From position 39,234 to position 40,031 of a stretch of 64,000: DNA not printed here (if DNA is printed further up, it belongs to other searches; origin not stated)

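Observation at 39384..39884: Stand-alone EndA paralog lacking catalytic His and Lys, a candidate structural subunit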

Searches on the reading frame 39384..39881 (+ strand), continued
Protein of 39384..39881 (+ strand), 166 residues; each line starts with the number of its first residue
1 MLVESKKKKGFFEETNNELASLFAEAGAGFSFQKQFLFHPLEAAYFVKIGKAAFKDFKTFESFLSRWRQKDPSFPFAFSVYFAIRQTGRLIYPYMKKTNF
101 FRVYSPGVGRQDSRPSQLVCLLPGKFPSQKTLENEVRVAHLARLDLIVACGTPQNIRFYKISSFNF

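Call 36: list_cluster_members(proteins=[P0208, P0209, P0210, P0211, P0213, P0214, P0216, P0217, P0220, P0224])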
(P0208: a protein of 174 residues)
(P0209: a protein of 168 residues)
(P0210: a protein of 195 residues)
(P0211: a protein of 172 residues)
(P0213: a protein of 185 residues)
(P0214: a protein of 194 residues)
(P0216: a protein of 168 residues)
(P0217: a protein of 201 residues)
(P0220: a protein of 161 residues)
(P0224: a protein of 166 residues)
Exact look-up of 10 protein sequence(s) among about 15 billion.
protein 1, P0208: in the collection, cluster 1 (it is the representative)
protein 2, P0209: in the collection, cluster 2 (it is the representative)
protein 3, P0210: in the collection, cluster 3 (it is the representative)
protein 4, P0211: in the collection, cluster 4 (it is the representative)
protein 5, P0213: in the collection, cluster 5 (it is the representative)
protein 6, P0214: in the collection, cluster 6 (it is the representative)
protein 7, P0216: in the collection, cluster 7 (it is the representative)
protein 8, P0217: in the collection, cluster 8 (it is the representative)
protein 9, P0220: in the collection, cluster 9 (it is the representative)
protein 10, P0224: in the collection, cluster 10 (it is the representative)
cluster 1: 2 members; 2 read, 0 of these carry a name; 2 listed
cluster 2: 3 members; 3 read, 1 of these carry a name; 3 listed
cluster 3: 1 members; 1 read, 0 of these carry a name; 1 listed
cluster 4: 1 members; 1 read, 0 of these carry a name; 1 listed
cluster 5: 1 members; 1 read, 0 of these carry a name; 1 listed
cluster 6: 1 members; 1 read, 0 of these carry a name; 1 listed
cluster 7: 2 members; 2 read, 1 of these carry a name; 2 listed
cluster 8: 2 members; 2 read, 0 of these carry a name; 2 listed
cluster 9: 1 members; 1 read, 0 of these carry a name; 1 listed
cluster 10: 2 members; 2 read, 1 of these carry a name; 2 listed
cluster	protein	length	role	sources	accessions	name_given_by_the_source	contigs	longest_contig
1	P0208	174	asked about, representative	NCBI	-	-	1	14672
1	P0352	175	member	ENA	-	-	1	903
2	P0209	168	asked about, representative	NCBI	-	-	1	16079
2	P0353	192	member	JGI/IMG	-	tRNA splicing endonuclease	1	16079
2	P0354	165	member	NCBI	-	-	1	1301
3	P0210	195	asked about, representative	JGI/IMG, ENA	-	-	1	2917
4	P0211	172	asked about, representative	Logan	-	-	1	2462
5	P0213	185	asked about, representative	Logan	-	-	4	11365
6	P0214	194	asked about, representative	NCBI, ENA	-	-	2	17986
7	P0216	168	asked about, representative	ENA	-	-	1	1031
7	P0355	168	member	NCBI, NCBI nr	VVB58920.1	tRNA-splicing endonuclease [Candidatus Anstonella stagnisolia]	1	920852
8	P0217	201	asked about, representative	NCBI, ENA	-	-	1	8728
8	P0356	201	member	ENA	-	-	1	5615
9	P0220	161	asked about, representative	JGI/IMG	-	-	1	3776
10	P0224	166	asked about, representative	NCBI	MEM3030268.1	MAG: hypothetical protein QXH27_00895 [Candidatus Micrarchaeia archaeon]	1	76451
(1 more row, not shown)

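Call 38: find_encoding_contigs(protein=P0355, flank=10000, max_places=1)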
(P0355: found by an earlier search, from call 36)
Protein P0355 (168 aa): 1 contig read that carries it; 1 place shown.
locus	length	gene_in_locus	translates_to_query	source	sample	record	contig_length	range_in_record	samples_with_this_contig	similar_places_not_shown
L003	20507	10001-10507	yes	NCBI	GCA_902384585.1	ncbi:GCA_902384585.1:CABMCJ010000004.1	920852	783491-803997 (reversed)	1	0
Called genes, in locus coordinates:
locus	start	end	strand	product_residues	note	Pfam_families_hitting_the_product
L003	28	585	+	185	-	PF01994:Trm56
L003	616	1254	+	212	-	PF02002:TFIIE_alpha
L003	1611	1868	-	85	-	PF05239:PRC (weak)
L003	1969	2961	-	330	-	PF00348:polyprenyl_synt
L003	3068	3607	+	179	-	-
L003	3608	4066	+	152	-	PF04307:YdjM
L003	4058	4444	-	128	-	PF18894:PhageMetallopep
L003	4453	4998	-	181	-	PF13560:HTH_31, PF01381:HTH_3, PF12844:HTH_19 (weak), PF00571:CBS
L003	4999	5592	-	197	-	PF13462:Thioredoxin_4, PF13098:Thioredoxin_2 (weak), PF01323:DSBA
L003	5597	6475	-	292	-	PF26553:PDDEXK_19, PF13560:HTH_31 (faint), PF01381:HTH_3 (weak)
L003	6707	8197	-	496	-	PF27854:Heavy_Cys_CGP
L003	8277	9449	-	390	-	PF01926:MMR_HSR1, PF02421:FeoB_N (faint), PF08438:YGR210-like_G4, PF02824:TGS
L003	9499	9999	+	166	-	PF03703:bPH_2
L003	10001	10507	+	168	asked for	PF02778:tRNA_int_endo_N (weak), PF01974:tRNA_int_endo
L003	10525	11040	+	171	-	PF18912:DZR_2 (faint)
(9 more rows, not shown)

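Call 39: find_encoding_contigs(protein=P0224, flank=10000, max_places=1)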
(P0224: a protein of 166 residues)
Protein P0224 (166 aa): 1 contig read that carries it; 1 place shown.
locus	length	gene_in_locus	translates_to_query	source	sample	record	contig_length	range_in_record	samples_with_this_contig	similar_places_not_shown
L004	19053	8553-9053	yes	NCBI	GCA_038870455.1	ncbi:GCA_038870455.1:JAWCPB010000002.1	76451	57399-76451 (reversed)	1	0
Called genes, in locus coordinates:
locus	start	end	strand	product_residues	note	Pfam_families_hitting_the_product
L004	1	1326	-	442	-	PF00004:AAA (weak)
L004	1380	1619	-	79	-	PF00808:CBFD_NFYB_HMF (weak)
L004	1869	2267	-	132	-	PF00293:NUDIX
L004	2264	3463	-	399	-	PF05496:RuvB_N (faint), PF00004:AAA, PF07728:AAA_5 (faint), PF21960:RCF1-5-like_lid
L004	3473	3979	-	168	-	-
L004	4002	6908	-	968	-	-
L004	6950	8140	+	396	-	-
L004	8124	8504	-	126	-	-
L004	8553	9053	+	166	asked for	PF02778:tRNA_int_endo_N, PF01974:tRNA_int_endo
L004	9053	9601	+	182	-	-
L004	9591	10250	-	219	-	-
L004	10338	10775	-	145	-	PF01242:PTPS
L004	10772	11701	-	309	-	PF02649:GCHY-1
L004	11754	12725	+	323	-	PF07318:DUF1464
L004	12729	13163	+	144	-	-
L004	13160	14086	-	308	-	-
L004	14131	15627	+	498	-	PF00809:Pterin_bind, PF14251:PterinBD-DUF4346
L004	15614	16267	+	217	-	PF01973:MptE-like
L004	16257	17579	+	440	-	PF00586:AIRS, PF02769:AIRS_C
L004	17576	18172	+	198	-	PF04289:DUF447_N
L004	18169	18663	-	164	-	-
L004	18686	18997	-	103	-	PF03551:PadR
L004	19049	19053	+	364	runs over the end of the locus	PF01658:Inos-1-P_synth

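Call 40: find_encoding_contigs(protein=P0214, flank=10000, max_places=1)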
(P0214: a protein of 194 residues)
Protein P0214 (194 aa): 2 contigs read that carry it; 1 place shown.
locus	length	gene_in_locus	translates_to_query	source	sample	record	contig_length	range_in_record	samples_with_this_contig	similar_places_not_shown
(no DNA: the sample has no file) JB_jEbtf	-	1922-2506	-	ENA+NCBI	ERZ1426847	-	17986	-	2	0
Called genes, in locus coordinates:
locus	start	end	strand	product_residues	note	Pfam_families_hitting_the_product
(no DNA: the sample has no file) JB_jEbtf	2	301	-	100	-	?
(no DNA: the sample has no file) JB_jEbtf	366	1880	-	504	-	PF01406:tRNA-synt_1e, PF09334:tRNA-synt_1g (faint), PF09190:DALR_2 (weak), PF23493:CysS_C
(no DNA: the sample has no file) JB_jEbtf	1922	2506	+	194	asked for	PF02778:tRNA_int_endo_N, PF01974:tRNA_int_endo (faint)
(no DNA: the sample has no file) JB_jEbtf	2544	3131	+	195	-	-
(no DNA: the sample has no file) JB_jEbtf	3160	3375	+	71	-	-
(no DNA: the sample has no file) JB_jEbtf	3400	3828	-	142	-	PF18894:PhageMetallopep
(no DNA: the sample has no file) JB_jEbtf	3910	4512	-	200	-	-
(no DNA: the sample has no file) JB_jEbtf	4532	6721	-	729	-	-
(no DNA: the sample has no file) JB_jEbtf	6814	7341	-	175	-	-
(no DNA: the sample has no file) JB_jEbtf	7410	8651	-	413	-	PF00266:Aminotran_5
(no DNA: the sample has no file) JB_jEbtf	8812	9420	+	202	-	PF01871:AMMECR1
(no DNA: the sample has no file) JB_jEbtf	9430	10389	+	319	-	-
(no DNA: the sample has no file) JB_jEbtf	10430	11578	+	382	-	PF01966:HD, PF19276:HD_assoc_2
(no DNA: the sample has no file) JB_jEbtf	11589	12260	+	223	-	-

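Call 41: find_encoding_contigs(protein=P0208, flank=10000, max_places=1)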
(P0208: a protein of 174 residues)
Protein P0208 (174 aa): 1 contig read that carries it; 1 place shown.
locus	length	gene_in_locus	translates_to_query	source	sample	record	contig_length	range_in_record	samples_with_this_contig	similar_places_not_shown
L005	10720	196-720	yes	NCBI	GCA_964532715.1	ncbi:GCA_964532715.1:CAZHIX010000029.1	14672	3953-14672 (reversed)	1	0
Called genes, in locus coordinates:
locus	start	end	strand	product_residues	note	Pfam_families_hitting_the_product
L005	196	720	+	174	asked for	PF02778:tRNA_int_endo_N (weak), PF01974:tRNA_int_endo (weak)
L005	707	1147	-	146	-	PF18894:PhageMetallopep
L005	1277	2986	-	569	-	-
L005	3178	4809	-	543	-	PF02511:Thy1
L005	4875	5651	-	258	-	-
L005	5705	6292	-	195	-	-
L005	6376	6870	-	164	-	-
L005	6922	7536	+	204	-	PF01871:AMMECR1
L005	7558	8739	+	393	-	-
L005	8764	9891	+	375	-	PF01966:HD, PF19276:HD_assoc_2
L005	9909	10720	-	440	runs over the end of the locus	PF12796:Ank_2, PF13637:Ank_4 (faint), PF00023:Ank (faint)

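Call 44: find_encoding_contigs(protein=P0221, flank=10000, max_places=1)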
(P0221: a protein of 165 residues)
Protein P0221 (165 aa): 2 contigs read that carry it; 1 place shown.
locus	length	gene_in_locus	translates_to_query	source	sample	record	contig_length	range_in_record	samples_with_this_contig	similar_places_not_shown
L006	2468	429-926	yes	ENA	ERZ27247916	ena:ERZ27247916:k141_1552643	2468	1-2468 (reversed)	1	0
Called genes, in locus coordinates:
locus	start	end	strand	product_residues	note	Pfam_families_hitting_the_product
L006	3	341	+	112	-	?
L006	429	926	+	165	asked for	PF02778:tRNA_int_endo_N, PF01974:tRNA_int_endo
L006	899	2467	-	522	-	?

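Call 45: find_encoding_contigs(protein=P0219, flank=10000, max_places=1)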
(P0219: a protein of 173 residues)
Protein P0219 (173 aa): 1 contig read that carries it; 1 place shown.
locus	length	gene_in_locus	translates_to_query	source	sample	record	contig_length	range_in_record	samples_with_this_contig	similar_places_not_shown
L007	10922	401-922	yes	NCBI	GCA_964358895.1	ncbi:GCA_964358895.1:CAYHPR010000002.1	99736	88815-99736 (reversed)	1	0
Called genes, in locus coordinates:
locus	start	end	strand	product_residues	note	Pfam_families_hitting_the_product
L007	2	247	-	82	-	?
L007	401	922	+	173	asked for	PF02778:tRNA_int_endo_N, PF01974:tRNA_int_endo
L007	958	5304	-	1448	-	-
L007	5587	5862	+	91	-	PF05239:PRC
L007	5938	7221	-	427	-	PF27218:MJ0043_C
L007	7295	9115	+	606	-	PF03259:Robl_LC7 (weak)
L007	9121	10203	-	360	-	PF01569:PAP2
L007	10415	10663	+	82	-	-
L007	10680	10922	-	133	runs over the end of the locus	-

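Call 48: find_related_loci(query=A1, collection=genome_contigs, flank=10000)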
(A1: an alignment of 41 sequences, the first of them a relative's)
Query A1 (166 aa) in genome_contigs; peptide patterns used: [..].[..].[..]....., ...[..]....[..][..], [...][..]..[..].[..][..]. (x = any residue, [..] = any of these).
143 stretches matched a pattern; 22 encode a relative of the query (tblastn E <= 1e-3); 22 distinct loci.
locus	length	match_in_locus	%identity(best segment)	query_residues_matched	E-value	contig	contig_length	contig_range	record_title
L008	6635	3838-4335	66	1-166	2e-72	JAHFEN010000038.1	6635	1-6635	MAG: Candidatus Micrarchaeota archaeon isolate nzgw27 NODE_36742_length_6636_cov_2.456178, whole genome shotgun sequence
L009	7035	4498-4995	58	1-166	1e-63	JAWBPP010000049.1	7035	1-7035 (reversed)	MAG: Candidatus Anstonellaceae archaeon isolate HNT-4_202101_bins_86 HNT-4_202101_bins_86_scaffold_49, whole genome shot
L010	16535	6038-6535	57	1-166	7e-62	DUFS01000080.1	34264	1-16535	MAG TPA_asm: Candidatus Micrarchaeota archaeon isolate UBA10161 contig_6864, whole genome shotgun sequence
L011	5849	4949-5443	52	1-166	1e-55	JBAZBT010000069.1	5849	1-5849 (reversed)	MAG: Candidatus Micrarchaeia archaeon isolate SO_2017_GW1_119 NODE_51949_length_5849_cov_0.748340_OW334_2017, whole geno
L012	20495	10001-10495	54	1-166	2e-55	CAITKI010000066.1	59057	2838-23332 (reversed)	uncultured Candidatus Micrarchaeota archaeon isolate AM-lipid-02-D9_bin-1051 genome assembly, contig: bin-1051:066/154,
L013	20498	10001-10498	54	1-166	6e-55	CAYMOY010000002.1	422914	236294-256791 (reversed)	MAG TPA_asm: Candidatus Micrarchaeota archaeon isolate binchicken_co66_60 genome assembly, contig: NODE_13_length_422914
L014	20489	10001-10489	55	1-166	1e-54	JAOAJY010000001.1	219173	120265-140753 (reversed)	MAG: Candidatus Micrarchaeota archaeon isolate SKW29 NODE_1_length_219173_cov_8.229023, whole genome shotgun sequence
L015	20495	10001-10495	53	1-166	8e-55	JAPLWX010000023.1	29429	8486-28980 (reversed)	MAG: Candidatus Micrarchaeota archaeon isolate LacPavin_0419_WC90_MAG_54_17 LacPavin_0419_WC90_scaffold_59060, whole gen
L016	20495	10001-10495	52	1-166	1e-54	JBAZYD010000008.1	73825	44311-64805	MAG: Candidatus Micrarchaeia archaeon isolate SO_2017_GW1_72 NODE_2080_length_73825_cov_1.354039_OW334_2017, whole genom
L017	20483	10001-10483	54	1-166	3e-54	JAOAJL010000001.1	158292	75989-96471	MAG: Candidatus Micrarchaeota archaeon isolate SKW198 NODE_1_length_158292_cov_5.557943, whole genome shotgun sequence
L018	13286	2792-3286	57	1-166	5e-54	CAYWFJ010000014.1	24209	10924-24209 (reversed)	MAG TPA_asm: Candidatus Micrarchaeota archaeon isolate SRP263991_co4_496 genome assembly, contig: NODE_2645_length_24209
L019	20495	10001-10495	52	1-166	1e-52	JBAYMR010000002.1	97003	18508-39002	MAG: Candidatus Micrarchaeia archaeon isolate SO_2016_LW1_44 scaffold00095_LW64-88_2016, whole genome shotgun sequence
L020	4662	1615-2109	51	1-166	2e-52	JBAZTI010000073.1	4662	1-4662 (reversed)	MAG: Candidatus Micrarchaeia archaeon isolate SO_2017_GW1_2 NODE_71162_length_4662_cov_0.935832_OW334_2017, whole genome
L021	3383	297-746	56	7-166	3e-52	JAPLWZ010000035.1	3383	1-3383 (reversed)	MAG: Candidatus Micrarchaeota archaeon isolate LacPavin_0920_WC57_MAG_51_7 LacPavin_0920_WC57_scaffold_1602544, whole ge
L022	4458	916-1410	52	1-166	4e-52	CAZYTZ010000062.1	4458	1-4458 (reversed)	MAG TPA_asm: Candidatus Micrarchaeota archaeon isolate SRP178699_co1_434 genome assembly, contig: NODE_29608_length_4458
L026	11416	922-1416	50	1-166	1e-50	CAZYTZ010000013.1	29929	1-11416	MAG TPA_asm: Candidatus Micrarchaeota archaeon isolate SRP178699_co1_434 genome assembly, contig: NODE_1656_length_29929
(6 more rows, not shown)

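Call 51: list_cluster_members(proteins=[P0227, P0244, P0256, P0267, P0294, P0315, P0317, P0325, P0222, P0234])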
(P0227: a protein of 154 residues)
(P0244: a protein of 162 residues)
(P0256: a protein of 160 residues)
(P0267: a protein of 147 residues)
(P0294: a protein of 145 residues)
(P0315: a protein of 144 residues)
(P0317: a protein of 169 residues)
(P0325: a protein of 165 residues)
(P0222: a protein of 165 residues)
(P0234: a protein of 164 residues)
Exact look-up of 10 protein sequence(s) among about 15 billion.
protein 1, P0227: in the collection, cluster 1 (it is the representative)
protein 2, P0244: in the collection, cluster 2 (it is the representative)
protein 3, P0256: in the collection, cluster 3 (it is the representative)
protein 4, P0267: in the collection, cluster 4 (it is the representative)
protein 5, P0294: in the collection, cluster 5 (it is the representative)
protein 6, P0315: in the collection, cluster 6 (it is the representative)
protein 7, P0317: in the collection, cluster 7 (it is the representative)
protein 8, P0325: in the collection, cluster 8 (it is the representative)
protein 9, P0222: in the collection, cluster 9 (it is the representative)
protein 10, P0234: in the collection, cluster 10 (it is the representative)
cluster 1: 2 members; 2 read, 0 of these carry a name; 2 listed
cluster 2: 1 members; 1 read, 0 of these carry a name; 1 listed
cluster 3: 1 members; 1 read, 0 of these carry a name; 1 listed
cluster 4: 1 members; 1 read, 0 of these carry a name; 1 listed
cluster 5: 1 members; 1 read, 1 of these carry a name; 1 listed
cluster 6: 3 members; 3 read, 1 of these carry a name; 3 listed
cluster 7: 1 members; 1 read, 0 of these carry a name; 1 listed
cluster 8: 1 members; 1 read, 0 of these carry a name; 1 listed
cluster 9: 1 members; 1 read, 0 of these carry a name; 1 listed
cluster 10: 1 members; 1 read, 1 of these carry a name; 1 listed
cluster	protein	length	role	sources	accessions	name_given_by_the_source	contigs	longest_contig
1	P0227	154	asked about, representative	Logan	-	-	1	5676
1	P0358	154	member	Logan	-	-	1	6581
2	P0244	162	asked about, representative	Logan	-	-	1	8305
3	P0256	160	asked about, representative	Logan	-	-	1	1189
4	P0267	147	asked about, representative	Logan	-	-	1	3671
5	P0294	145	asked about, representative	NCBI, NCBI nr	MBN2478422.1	hypothetical protein JXB01_03985 [Candidatus Micrarchaeota archaeon] | hypothetical protein [Candidatus Micrarchaeota archaeon]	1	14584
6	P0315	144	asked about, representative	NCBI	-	-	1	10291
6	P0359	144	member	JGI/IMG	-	tRNA splicing endonuclease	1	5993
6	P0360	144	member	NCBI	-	-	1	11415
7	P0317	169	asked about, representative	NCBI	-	-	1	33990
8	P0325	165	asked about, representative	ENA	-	-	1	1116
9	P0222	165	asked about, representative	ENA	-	-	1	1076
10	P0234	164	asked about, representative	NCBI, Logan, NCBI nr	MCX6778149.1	MAG: hypothetical protein NT157_04660 [Candidatus Micrarchaeota archaeon] | hypothetical protein [Candidatus Micrarchaeota archaeon]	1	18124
